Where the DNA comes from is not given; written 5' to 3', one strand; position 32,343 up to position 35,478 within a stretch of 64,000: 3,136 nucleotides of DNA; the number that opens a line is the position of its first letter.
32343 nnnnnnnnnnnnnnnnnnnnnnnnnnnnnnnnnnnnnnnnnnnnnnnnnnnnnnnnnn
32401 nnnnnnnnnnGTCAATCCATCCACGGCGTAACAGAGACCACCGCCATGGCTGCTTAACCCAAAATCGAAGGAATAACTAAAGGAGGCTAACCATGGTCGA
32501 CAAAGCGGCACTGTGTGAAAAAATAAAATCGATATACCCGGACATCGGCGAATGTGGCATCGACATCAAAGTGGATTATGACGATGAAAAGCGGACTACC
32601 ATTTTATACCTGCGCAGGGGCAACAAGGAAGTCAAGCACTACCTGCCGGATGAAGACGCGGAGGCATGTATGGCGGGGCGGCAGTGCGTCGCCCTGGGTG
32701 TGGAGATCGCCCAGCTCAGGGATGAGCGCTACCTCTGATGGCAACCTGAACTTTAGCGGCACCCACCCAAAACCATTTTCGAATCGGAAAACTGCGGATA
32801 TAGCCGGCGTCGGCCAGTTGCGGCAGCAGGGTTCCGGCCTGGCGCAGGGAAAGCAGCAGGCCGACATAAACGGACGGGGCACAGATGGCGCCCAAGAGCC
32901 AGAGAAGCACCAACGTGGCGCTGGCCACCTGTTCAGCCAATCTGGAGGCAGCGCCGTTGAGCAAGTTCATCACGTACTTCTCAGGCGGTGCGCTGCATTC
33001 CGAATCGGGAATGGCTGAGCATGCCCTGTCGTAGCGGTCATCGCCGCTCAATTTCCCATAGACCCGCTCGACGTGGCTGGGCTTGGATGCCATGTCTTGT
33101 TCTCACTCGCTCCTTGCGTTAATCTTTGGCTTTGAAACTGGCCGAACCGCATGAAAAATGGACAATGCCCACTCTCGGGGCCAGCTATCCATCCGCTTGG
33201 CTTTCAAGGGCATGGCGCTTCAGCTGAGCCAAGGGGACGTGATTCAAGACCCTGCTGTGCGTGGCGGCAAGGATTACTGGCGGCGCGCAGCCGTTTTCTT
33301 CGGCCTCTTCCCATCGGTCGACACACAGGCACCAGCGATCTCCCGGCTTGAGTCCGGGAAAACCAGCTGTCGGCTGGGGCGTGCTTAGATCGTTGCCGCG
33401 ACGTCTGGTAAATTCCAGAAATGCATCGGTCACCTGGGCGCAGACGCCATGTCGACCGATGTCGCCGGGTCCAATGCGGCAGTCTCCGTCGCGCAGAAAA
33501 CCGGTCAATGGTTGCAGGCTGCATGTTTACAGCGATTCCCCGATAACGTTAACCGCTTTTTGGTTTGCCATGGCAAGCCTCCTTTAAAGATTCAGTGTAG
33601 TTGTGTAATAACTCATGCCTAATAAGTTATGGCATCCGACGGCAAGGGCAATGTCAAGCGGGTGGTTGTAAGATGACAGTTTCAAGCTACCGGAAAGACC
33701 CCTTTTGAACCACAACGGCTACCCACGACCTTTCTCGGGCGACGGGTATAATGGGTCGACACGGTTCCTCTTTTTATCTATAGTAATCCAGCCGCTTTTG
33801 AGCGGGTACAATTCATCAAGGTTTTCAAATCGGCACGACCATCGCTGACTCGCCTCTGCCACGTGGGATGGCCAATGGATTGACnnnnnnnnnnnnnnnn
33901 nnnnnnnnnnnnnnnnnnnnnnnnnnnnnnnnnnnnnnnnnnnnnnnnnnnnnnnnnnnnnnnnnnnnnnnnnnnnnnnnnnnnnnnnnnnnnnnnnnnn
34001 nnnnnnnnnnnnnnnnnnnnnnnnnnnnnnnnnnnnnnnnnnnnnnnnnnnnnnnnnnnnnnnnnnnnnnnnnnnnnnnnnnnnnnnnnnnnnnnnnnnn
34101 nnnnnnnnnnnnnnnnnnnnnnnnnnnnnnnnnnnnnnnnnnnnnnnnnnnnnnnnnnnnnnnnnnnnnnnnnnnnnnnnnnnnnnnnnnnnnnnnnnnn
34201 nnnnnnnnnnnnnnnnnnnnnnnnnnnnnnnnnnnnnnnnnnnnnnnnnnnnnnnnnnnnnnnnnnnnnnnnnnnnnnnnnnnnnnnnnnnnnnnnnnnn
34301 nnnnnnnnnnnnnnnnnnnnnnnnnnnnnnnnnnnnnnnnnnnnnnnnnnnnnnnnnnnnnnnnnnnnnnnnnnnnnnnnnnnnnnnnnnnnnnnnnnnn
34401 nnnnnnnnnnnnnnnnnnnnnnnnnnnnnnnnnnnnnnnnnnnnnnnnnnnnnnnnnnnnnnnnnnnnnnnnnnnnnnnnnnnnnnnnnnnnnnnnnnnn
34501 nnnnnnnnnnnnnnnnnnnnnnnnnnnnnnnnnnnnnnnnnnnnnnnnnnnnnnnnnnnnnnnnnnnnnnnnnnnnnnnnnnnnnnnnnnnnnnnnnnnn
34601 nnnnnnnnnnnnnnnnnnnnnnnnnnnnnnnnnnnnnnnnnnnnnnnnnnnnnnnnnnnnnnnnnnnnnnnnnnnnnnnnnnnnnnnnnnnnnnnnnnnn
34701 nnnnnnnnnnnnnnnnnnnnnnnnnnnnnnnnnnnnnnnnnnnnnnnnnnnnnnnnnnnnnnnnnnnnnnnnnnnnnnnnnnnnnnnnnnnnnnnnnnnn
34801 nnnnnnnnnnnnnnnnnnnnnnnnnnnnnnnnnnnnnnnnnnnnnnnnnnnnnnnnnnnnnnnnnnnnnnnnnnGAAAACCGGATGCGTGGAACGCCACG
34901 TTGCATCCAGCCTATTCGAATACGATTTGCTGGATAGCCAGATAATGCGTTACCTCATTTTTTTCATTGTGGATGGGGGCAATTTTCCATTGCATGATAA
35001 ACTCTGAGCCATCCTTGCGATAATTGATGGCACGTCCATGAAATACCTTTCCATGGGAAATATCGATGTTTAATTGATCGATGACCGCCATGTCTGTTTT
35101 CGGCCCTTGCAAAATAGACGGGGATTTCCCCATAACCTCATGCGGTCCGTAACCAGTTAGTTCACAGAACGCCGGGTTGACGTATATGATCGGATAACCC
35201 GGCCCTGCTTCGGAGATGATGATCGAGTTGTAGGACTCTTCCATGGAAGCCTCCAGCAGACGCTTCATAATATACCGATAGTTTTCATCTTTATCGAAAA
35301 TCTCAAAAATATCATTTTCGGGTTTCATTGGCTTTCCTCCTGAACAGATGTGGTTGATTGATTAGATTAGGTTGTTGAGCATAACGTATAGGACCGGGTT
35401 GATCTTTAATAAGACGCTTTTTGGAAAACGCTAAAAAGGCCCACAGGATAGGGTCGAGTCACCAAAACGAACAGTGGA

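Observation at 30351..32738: Encapsulin nanocompartment operon with a hemerythrin cargo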

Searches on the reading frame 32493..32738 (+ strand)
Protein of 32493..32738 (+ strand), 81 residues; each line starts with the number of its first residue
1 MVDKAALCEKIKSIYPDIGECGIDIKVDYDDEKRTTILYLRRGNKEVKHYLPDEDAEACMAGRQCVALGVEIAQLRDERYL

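Call 5: search_protein_families(library=pfam, proteins=[window:32493-32738:+], max_evalue=0.1)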
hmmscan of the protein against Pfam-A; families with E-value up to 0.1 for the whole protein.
window:32493-32738:+ (81 aa): 0 families

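Call 6: search_protein_families(library=ncbifam, proteins=[window:32493-32738:+], max_evalue=0.1)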
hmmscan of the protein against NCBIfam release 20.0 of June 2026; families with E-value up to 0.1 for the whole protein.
window:32493-32738:+ (81 aa): 0 families

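Call 9: find_homologous_proteins(query=window:32493-32738:+, max_evalue=0.01)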
Query window:32493-32738:+ (81 aa): 389 proteins with E <= 0.01 among 389 candidates; the best 120 are listed.
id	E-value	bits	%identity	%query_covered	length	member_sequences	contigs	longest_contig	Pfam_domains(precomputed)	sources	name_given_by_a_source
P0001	1.2e-44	167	94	100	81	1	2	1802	-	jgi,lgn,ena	-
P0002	6.0e-43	162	90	100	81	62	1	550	-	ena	-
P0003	3.4e-42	159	88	100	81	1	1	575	-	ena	-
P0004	4.7e-42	159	88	100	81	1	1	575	-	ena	-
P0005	1.3e-41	157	86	100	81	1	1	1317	-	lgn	-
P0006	3.0e-41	156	85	100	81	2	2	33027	-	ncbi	-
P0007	3.9e-41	156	85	100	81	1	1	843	-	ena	-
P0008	1.2e-40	154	85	100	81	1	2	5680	-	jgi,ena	-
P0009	5.5e-40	152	83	100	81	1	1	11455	-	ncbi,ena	-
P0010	1.1e-39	151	80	100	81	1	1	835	-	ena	-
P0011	1.6e-39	151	84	100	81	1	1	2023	-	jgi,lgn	jgi:hypothetical protein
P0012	1.8e-39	151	80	100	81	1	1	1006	-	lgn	-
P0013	3.2e-39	150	83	100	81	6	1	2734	-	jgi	jgi:hypothetical protein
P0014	3.4e-39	150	84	100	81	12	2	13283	-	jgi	jgi:hypothetical protein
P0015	3.5e-39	150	83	99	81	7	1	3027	-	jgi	jgi:hypothetical protein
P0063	2.2e-31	125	67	94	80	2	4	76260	-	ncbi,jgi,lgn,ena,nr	ncbi:hypothetical protein D3OALGA1CA_5883 [Olavius algarvensis associated proteobacterium Delta 3]|n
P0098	9.9e-25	104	62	94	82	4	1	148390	-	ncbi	ncbi:MAG: hypothetical protein V2B19_10480 [Pseudomonadota bacterium]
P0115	2.4e-24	102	61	94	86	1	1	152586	-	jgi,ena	-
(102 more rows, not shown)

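Call 18: find_encoding_contigs(protein=P0098, flank=4000, max_places=3)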
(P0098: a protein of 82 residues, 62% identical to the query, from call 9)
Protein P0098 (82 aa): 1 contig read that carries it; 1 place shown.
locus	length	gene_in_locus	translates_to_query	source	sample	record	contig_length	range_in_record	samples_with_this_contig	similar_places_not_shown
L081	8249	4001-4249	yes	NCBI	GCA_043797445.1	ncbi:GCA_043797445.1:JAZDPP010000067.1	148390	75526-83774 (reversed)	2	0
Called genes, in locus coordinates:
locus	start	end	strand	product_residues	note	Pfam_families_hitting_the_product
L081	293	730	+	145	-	PF01909:NTP_transf_2 (weak), PF18765:Polbeta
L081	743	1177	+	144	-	PF01934:HepT-like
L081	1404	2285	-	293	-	PF03547:Mem_trans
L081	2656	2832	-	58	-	-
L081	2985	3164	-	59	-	-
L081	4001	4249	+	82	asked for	-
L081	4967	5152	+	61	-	-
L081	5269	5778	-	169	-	-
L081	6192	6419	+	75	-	-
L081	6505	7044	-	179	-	PF07617:DUF1579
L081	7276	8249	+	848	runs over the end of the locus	PF00989:PAS, PF13188:PAS_8, PF13426:PAS_9, PF08447:PAS_3, PF01590:GAF, PF13185:GAF_2, PF00512:HisKA, PF02518:HATPase_c, +3 more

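Call 19: find_encoding_contigs(protein=P0115, flank=4000, max_places=3)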
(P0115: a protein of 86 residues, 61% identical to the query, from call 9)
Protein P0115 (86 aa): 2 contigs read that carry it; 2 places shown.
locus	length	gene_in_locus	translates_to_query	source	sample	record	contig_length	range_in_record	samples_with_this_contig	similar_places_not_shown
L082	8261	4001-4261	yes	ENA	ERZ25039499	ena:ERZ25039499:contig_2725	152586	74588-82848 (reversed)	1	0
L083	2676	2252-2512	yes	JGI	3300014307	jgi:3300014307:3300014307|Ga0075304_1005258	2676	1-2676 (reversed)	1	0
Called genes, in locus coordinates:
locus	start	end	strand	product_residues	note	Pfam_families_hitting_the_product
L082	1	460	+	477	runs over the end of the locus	PF01590:GAF (weak), PF07730:HisKA_3, PF02518:HATPase_c, PF13581:HATPase_c_2 (faint)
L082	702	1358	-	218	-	PF00072:Response_reg, PF08281:Sigma70_r4_2, PF00196:GerE, PF04545:Sigma70_r4 (faint), PF13384:HTH_23 (weak)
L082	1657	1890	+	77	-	PF00579:tRNA-synt_1b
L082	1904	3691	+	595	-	PF00330:Aconitase, PF00694:Aconitase_C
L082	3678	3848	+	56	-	-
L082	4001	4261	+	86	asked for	-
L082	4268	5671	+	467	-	PF00206:Lyase_1, PF10415:FumaraseC_C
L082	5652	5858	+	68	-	-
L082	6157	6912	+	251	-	PF01040:UbiA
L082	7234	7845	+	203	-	PF09990:DUF2231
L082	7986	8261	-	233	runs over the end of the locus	PF03358:FMN_red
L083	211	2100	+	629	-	PF00330:Aconitase, PF00694:Aconitase_C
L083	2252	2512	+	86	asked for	-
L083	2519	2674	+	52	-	?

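Call 20: find_encoding_contigs(protein=P0063, flank=4000, max_places=3)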
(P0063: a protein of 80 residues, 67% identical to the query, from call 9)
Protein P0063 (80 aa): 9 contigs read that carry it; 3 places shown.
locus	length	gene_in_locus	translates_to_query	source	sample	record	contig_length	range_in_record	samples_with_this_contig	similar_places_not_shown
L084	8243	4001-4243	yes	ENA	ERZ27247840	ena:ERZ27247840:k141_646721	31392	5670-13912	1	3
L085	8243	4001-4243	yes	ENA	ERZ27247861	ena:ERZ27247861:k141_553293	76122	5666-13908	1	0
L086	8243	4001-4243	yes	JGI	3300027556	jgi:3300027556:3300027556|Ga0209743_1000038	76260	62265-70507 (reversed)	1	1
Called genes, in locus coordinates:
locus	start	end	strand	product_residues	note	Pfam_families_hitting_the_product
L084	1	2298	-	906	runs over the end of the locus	PF16078:2-oxogl_dehyd_N, PF00676:E1_dh, PF02779:Transket_pyr, PF16870:OxoGdeHyase_C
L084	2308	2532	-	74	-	PF00326:Peptidase_S9 (weak)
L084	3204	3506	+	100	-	PF00011:HSP20 (faint)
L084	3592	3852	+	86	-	-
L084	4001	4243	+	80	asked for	-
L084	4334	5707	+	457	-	PF00206:Lyase_1, PF10415:FumaraseC_C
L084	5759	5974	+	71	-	-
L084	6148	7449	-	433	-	PF00027:cNMP_binding, PF00989:PAS, PF08448:PAS_4, PF13426:PAS_9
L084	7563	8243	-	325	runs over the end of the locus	PF01073:3Beta_HSD, PF01370:Epimerase, PF04321:RmlD_sub_bind, PF05368:NmrA, PF13460:NAD_binding_10, PF16363:GDP_Man_Dehyd, PF07993:NAD_binding_4 (weak)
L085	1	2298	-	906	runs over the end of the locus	PF16078:2-oxogl_dehyd_N, PF00676:E1_dh, PF02779:Transket_pyr, PF16870:OxoGdeHyase_C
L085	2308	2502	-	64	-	-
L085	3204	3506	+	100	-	PF00011:HSP20 (faint)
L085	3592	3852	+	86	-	-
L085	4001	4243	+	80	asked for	-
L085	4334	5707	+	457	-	PF00206:Lyase_1, PF10415:FumaraseC_C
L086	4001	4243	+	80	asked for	-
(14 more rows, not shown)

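Call 41: predict_structure(alignment_id=A1)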
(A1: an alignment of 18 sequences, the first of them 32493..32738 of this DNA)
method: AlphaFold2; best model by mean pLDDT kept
length: 81 residues; sequences in the alignment: 18
mean_pLDDT: 77.7   pTM: 0.62
mean pLDDT of the five models: 77.7, 77.1, 76.4, 76.0, 72.9
residues with pLDDT >= 90: 0; 70-90: 68; 50-70: 10; < 50: 3
segments of 3 or more residues with pLDDT < 50: 79-81
pLDDT, mean of each block of 10 residues (from residue 1): 79 76 82 85 84 81 71 68 38
secondary structure, 60 per line:
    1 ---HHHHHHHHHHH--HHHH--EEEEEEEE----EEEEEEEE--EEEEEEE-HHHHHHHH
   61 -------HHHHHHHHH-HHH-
elements in order: H4-14 H17-20 E23-30 E35-42 E45-51 H53-60 H68-76

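Call 44: fold_search(model_id=the predicted structure, library=pdb)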
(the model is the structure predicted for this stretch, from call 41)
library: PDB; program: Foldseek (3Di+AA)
matches with E <= 10: 1128; with E <= 0.001: 0
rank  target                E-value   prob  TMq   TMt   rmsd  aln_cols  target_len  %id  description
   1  2p25                  3.4e-02  0.97  0.39  0.28   2.8        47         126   21  The crystal structure of the glyoxalase family protein from Enterococcus faecalis (released 2007-04-03)
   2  9asm_B                5.3e-02  0.38  0.28  0.15   6.9        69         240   10  Human Drosha and DGCR8 in complex with Pri-let-7f1 (released 2024-09-04)
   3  2qh0                  5.7e-02  0.90  0.39  0.27   3.9        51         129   24  Crystal structure of a glyoxalase from clostridium acetobutylicum (released 2007-07-17)
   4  8qqs_D                6.9e-02  0.66  0.40  0.07   5.2        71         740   13  E. coli DNA gyrase bound to a linear part of a DNA minicircle (released 2024-04-10)
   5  8qqu_D                7.8e-02  0.66  0.40  0.07   5.1        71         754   13  Asymetric subunit of E. coli DNA gyrase bound to a linear part of a DNA minicircle (released 2024-04-10)
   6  8vl4_MODEL_1_A        8.9e-02  0.20  0.27  0.22  11.7        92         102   16  Solution NMR Structure of de novo design protein 312 parent (released 2024-08-07)
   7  6jsx_A                1.2e-01  0.72  0.43  0.46   5.7        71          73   20  Structure of a flagellin protein, HpFlaG (released 2020-04-08)
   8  3hdp                  1.5e-01  0.77  0.38  0.26   4.0        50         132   22  Crystal structure of the NI(II)-bound Glyoxalase-I from Clostridium acetobutylicum (released 2009-05-26)
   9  8qqi_B                1.5e-01  0.47  0.40  0.12   5.3        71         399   13  E.coli DNA gyrase in complex with 217 bp substrate DNA and LEI-800 (released 2024-06-19)
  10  9asp_B                1.7e-01  0.25  0.32  0.14   8.0        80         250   11  Human Drosha and DGCR8 in complex with Pri-let-7a1 (released 2024-09-04)
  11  6rku_B                1.7e-01  0.25  0.35  0.12   8.2        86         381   15  E. coli DNA Gyrase - DNA binding and cleavage domain in State 1 (released 2019-11-06)
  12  6rkw_B                2.1e-01  0.23  0.34  0.06   8.2        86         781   15  CryoEM structure of the complete E. coli DNA Gyrase complex bound to a 130 bp DNA duplex (released 2019-11-06)
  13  9asn_B                2.2e-01  0.35  0.36  0.16   5.6        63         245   10  Human Drosha and DGCR8 in complex with Pri-miR-98 (released 2024-09-04)
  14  2nvm_A                2.5e-01  0.13  0.23  0.19   7.8        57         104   19  Crystal structure of fdxN element excision controlling factor XisI (YP_321976.1) from Anabaena Variabilis ATCC 29413 a (released 2006-12-12)
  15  1ve3_B                2.7e-01  0.54  0.42  0.18   6.4        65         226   17  Crystal structure of PH0226 protein from Pyrococcus horikoshii OT3 (released 2005-05-24)
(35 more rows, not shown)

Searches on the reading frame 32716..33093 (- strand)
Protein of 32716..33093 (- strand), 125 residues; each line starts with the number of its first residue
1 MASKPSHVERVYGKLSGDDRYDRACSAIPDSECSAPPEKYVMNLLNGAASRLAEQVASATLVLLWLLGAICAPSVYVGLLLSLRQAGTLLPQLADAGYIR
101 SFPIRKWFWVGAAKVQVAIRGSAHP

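Call 32: search_protein_families(library=pfam, proteins=[window:32716-33093:-], max_evalue=0.001)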
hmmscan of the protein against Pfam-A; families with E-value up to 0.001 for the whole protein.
window:32716-33093:- (125 aa): 0 families

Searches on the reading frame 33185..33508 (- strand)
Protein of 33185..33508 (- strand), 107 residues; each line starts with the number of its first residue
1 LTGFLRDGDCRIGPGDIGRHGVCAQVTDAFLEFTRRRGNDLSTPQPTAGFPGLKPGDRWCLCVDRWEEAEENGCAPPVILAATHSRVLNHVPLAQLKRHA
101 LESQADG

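Call 32: search_protein_families(library=pfam, proteins=[window:33185-33508:-], max_evalue=0.001)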
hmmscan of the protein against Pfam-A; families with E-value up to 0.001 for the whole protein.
window:33185-33508:- (107 aa): 1 family
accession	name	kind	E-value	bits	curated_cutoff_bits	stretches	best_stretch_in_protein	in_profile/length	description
PF09996.14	DUF2237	-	3.6e-45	153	25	1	1-100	16-115/115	Uncharacterized protein conserved in bacteria (DUF2237)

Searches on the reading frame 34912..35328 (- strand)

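Call 32: search_protein_families(library=pfam, proteins=[window:34912-35328:-], max_evalue=0.001)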
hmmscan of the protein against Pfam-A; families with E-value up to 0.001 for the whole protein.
window:34912-35328:- (138 aa): 5 families
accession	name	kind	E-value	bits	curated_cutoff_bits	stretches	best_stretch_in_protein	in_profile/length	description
PF13426.13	PAS_9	-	1.7e-15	57.6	27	1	42-133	11-98/103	PAS domain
PF00989.32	PAS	-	1.2e-11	45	22.6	1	47-134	23-111/113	PAS fold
PF08447.18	PAS_3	-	4.1e-10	40.2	25.6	1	47-131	1-87/89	PAS fold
PF08448.16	PAS_4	-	3.6e-05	24.4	23.1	1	45-132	15-101/110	PAS fold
PF13188.13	PAS_8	-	9.2e-05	22.7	21.8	1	25-67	3-40/65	PAS domain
